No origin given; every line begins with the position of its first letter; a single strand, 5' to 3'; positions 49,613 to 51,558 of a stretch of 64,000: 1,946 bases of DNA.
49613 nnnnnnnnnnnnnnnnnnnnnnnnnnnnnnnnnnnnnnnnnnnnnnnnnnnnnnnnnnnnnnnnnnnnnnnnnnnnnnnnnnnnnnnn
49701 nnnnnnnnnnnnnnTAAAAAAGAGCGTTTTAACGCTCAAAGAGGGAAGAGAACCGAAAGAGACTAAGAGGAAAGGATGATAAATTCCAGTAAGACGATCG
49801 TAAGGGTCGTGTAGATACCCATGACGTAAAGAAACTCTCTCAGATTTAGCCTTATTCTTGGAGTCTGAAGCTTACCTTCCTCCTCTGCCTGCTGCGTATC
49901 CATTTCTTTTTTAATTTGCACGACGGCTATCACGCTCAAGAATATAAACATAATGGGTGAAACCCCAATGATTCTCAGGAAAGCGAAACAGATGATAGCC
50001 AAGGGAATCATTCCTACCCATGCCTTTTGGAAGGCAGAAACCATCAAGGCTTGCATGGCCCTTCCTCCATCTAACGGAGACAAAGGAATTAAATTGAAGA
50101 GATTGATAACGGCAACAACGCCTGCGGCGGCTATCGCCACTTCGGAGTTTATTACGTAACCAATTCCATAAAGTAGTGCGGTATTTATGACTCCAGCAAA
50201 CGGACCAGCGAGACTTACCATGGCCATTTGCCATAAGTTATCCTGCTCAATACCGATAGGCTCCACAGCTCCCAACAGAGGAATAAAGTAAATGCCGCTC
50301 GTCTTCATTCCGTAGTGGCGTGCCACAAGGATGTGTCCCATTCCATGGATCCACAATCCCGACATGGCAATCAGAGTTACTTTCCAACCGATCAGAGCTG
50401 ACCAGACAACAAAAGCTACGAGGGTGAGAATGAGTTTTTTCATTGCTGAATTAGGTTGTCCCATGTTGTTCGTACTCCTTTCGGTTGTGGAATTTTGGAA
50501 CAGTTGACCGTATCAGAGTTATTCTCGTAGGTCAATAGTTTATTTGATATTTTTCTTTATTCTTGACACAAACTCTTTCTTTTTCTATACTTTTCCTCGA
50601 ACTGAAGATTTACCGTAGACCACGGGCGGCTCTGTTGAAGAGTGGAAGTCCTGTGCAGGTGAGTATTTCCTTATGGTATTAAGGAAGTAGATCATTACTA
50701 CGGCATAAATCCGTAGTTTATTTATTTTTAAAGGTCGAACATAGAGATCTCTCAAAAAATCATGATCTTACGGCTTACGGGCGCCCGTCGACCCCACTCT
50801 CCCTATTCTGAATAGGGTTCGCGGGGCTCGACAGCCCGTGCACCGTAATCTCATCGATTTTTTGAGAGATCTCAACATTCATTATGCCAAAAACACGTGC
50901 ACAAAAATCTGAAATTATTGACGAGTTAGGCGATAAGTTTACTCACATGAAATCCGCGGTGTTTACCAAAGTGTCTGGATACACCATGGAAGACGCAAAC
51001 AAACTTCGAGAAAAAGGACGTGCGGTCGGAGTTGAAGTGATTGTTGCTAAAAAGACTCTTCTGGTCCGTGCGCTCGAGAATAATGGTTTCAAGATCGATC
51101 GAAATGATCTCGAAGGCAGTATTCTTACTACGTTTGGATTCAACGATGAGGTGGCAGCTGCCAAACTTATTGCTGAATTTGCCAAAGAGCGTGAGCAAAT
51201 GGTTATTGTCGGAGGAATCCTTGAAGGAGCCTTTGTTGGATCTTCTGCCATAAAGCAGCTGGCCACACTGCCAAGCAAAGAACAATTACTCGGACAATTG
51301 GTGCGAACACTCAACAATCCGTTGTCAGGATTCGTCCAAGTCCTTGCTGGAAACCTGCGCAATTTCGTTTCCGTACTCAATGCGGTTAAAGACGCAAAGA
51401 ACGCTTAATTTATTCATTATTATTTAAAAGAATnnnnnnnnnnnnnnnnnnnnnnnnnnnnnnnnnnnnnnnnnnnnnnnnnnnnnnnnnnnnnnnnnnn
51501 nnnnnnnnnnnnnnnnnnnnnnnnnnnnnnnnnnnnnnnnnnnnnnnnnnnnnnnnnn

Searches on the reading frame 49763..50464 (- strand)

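Call 66: search_protein_families(library=pfam, proteins=[window:49763-50464:-], max_evalue=0.001)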
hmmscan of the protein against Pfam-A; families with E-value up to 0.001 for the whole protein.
window:49763-50464:- (233 aa): 1 family
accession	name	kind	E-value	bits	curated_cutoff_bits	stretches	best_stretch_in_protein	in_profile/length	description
PF02163.28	Peptidase_M50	-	1.8e-13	50.8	27.2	2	35-105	8-103/221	Peptidase family M50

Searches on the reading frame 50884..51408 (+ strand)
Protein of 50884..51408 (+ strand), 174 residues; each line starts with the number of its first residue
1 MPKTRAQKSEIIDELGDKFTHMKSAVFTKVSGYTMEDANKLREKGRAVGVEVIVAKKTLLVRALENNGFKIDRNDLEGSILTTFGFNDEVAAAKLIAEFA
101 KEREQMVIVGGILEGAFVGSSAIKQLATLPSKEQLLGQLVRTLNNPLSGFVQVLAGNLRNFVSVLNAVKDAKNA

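Call 66: search_protein_families(library=pfam, proteins=[window:50884-51408:+], max_evalue=0.001)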
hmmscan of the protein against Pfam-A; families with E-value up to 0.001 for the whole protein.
window:50884-51408:+ (174 aa): 1 family
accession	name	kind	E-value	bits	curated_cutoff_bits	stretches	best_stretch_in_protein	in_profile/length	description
PF00466.25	Ribosomal_L10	-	1.2e-17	64.3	22.8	1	3-101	1-100/100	Ribosomal protein L10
